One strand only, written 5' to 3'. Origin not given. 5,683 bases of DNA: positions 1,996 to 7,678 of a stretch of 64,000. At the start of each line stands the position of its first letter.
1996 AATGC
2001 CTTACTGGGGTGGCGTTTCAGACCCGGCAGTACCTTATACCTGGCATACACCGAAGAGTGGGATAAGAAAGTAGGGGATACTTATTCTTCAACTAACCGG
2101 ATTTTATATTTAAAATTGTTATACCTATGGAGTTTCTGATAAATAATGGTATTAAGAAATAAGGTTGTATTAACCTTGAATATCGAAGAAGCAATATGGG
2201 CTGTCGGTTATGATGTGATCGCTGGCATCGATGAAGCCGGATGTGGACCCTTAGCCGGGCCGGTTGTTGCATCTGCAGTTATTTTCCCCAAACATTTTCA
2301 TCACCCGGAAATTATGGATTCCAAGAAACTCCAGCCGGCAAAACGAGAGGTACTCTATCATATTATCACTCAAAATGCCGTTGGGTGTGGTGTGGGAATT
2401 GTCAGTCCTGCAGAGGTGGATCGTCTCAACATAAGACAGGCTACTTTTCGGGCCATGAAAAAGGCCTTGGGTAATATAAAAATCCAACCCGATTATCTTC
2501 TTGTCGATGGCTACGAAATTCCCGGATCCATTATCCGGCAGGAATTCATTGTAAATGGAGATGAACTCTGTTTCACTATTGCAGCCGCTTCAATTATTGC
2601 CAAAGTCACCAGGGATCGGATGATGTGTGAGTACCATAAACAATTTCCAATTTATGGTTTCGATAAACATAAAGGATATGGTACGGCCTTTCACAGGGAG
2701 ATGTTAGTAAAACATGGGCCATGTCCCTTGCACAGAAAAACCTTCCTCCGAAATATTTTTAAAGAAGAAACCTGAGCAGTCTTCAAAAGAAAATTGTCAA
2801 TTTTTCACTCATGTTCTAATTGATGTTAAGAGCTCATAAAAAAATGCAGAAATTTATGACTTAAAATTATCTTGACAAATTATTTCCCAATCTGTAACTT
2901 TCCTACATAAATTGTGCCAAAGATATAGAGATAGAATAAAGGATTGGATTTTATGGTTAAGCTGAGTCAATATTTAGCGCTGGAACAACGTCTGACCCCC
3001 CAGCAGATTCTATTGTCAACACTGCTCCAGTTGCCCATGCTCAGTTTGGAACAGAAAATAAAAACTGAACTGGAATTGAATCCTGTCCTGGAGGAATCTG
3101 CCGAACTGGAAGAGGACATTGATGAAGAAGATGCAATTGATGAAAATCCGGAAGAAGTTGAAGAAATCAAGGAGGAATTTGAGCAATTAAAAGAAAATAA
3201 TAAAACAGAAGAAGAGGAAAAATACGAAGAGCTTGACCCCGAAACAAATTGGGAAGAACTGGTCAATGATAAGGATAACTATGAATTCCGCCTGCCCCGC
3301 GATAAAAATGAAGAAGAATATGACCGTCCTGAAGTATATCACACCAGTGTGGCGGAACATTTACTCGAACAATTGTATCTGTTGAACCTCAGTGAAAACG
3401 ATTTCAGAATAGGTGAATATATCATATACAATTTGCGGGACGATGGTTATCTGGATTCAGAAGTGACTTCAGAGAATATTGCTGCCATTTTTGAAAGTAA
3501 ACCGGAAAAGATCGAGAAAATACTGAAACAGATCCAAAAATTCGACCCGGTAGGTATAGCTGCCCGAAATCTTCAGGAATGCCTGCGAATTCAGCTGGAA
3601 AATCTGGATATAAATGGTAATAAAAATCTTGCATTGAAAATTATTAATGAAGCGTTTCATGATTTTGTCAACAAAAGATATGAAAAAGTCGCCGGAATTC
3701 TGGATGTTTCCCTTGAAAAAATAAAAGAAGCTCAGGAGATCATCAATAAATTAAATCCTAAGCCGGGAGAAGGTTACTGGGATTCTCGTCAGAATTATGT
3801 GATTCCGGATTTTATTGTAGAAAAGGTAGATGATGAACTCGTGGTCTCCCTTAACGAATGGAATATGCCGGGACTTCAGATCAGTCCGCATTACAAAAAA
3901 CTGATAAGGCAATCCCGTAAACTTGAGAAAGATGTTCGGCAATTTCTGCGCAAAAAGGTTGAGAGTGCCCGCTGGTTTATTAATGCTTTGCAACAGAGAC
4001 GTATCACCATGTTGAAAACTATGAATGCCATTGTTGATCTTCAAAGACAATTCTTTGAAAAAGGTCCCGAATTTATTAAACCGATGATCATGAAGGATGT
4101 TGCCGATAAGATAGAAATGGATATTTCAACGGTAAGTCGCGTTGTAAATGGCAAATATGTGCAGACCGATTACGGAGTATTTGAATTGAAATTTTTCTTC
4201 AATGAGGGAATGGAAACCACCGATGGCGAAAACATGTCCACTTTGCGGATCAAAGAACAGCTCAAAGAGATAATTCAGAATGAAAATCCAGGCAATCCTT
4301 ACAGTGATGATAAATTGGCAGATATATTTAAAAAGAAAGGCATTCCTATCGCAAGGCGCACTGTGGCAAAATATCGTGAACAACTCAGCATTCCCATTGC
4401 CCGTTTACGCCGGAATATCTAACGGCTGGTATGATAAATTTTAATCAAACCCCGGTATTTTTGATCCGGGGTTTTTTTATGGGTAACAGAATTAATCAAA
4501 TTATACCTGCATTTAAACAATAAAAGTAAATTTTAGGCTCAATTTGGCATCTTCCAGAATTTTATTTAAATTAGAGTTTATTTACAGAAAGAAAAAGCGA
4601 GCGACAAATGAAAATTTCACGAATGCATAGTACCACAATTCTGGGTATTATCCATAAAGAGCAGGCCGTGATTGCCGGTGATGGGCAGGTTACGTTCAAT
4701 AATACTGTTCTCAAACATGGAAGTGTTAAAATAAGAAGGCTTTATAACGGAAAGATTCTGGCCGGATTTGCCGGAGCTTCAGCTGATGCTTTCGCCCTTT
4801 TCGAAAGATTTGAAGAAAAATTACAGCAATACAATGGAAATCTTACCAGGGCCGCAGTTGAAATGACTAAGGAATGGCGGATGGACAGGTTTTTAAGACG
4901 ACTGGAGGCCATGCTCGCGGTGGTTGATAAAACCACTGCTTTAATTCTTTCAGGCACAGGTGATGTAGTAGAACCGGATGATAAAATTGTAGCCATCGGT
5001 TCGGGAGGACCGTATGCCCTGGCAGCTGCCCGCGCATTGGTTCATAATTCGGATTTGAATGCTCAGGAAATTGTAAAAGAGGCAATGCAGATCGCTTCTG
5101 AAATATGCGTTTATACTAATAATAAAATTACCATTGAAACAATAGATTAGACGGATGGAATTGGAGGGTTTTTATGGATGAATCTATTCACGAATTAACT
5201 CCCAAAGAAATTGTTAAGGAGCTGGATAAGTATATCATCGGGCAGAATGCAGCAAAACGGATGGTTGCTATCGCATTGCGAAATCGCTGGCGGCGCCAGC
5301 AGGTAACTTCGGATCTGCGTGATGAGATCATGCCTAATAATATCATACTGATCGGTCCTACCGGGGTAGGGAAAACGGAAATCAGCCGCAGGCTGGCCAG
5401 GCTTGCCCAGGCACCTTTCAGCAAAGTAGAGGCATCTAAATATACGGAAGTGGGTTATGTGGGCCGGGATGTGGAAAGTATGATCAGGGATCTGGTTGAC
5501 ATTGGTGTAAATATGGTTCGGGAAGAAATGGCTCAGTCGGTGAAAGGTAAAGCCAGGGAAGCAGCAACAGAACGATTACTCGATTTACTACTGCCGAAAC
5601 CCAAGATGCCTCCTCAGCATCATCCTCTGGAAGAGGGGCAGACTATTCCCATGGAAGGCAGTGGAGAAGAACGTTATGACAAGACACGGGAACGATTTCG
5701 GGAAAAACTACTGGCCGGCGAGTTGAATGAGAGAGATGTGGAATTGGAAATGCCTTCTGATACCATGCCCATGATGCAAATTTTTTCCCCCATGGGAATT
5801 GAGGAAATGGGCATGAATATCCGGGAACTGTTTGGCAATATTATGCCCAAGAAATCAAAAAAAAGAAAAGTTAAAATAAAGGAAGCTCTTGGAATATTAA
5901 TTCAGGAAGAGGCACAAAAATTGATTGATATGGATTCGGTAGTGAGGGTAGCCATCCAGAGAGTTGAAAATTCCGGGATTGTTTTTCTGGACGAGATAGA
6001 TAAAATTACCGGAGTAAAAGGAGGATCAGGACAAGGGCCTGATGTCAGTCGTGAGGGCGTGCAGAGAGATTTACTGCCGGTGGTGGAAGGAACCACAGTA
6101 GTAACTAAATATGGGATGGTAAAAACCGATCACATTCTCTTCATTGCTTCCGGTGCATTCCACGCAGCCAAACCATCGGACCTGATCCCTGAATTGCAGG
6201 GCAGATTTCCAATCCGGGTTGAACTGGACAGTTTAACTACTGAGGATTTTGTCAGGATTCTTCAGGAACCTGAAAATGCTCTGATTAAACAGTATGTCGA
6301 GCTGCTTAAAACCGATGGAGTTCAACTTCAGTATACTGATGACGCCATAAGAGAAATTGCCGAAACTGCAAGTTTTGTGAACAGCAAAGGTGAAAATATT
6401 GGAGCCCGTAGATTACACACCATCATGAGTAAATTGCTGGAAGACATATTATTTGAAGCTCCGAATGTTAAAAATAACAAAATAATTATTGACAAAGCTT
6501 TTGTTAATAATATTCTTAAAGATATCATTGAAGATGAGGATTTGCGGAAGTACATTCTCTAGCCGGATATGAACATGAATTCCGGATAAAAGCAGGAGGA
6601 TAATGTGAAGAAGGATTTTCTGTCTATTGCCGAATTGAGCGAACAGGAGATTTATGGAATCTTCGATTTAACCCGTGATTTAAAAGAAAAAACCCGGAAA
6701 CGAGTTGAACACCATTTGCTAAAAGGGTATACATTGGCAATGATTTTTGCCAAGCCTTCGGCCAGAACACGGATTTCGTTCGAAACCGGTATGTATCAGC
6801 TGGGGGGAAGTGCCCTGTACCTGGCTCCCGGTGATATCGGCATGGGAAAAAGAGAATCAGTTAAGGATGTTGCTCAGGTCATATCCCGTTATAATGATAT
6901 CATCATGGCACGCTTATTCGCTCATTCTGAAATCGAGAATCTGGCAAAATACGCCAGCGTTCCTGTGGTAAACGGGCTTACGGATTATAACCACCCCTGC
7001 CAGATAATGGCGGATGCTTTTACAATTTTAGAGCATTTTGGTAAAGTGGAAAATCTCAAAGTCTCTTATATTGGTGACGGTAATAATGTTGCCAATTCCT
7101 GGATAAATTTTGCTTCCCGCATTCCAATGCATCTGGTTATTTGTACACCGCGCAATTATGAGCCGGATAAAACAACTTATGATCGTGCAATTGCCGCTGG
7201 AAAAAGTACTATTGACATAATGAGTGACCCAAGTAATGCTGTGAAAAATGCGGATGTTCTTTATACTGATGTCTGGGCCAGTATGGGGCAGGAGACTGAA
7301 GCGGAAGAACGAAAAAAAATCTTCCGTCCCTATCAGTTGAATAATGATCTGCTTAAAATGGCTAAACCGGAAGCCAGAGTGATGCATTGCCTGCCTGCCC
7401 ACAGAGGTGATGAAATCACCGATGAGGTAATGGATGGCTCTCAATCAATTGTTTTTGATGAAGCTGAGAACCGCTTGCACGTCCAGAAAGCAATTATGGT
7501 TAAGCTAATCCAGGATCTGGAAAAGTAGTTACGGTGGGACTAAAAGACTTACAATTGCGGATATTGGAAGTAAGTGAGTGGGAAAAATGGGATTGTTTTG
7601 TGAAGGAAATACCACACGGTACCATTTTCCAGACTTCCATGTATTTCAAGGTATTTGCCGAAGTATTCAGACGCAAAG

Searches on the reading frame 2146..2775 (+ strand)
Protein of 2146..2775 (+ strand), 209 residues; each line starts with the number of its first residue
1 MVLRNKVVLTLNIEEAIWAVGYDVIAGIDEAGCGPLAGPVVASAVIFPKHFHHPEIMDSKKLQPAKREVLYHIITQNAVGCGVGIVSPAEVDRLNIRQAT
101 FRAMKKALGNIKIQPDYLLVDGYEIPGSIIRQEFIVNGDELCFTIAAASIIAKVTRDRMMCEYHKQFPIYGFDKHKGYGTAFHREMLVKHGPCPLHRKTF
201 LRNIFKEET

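Call 18: search_protein_families(library=pfam, proteins=[window:2146-2775:+], max_evalue=0.001)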
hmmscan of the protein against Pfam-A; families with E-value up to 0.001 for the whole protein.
window:2146-2775:+ (209 aa): 1 family
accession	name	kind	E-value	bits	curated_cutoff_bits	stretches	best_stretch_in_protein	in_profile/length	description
PF01351.25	RNase_HII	-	3e-38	132.1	25.8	1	26-205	1-196/199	Ribonuclease HII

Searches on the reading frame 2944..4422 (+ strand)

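Call 20: search_protein_families(library=pfam, proteins=[window:2944-4422:+], max_evalue=0.00001)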
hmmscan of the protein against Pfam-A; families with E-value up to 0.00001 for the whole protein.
window:2944-4422:+ (492 aa): 3 families
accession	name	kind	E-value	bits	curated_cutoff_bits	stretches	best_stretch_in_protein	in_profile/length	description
PF04552.19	Sigma54_DBD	-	2.1e-57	193.8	22.8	1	333-490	2-159/160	Sigma-54, DNA binding domain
PF04963.19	Sigma54_CBD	-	1.2e-56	191.8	22.9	1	132-317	8-185/185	Sigma-54 factor, core binding domain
PF00309.25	Sigma54_AID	-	1e-07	32.1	23.8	1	6-51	1-46/46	Sigma-54 factor, Activator interacting domain (AID)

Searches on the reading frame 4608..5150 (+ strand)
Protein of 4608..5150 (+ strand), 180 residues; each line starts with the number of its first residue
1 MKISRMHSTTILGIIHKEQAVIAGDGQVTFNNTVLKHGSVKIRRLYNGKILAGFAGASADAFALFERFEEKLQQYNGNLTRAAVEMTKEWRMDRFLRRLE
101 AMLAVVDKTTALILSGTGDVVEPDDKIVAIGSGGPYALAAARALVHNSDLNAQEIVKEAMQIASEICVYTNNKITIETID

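Call 18: search_protein_families(library=pfam, proteins=[window:4608-5150:+], max_evalue=0.001)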
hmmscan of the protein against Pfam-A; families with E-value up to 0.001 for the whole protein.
window:4608-5150:+ (180 aa): 1 family
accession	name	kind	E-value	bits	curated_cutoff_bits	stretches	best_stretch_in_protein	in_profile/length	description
PF00227.31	Proteasome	-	3.3e-27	95.8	22.4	1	7-179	3-189/189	Proteasome subunit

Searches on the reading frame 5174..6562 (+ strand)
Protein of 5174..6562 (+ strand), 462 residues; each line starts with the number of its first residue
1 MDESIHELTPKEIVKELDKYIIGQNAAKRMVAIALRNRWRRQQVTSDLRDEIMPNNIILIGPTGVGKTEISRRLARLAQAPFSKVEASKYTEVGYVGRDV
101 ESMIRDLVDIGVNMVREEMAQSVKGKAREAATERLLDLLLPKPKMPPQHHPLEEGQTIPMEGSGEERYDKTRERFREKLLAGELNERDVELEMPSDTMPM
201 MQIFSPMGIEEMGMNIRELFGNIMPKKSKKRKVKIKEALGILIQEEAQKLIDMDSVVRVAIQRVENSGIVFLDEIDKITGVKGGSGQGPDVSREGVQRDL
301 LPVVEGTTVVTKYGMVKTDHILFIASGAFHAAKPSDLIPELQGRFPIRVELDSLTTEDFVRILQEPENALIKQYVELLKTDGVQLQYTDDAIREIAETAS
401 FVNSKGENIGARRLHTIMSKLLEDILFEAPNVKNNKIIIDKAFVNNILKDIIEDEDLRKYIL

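Call 20: search_protein_families(library=pfam, proteins=[window:5174-6562:+], max_evalue=0.00001)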
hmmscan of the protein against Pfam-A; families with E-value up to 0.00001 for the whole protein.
window:5174-6562:+ (462 aa): 3 families
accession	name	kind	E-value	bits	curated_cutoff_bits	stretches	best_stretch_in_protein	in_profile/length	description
PF07724.20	AAA_2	-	7e-32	111.2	27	1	221-348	28-166/166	AAA domain (Cdc48 subfamily)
PF00004.35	AAA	-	2.1e-13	51.3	21.2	1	252-352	41-130/131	ATPase family associated with various cellular activities (AAA)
PF07728.20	AAA_5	-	6.6e-08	33.1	22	0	56-101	1-47/139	AAA domain (dynein-related subfamily)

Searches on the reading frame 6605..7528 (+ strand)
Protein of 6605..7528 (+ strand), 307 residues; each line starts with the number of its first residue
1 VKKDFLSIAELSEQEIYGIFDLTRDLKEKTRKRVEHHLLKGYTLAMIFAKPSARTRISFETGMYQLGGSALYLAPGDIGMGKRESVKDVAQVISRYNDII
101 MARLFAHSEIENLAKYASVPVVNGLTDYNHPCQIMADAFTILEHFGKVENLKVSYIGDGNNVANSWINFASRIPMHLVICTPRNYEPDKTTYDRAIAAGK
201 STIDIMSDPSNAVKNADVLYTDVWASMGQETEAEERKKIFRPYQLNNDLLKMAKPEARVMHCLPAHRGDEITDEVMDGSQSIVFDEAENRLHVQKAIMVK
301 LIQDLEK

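Call 18: search_protein_families(library=pfam, proteins=[window:6605-7528:+], max_evalue=0.001)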
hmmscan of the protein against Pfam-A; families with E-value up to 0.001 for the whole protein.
window:6605-7528:+ (307 aa): 2 families
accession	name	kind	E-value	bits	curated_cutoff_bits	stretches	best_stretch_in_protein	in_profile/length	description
PF00185.30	OTCace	-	2.8e-58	196.9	29.4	1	150-299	2-155/157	Aspartate/ornithine carbamoyltransferase, Asp/Orn binding domain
PF02729.26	OTCace_N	-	2.1e-48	164.6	29.9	1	3-143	1-148/148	Aspartate/ornithine carbamoyltransferase, carbamoyl-P binding domain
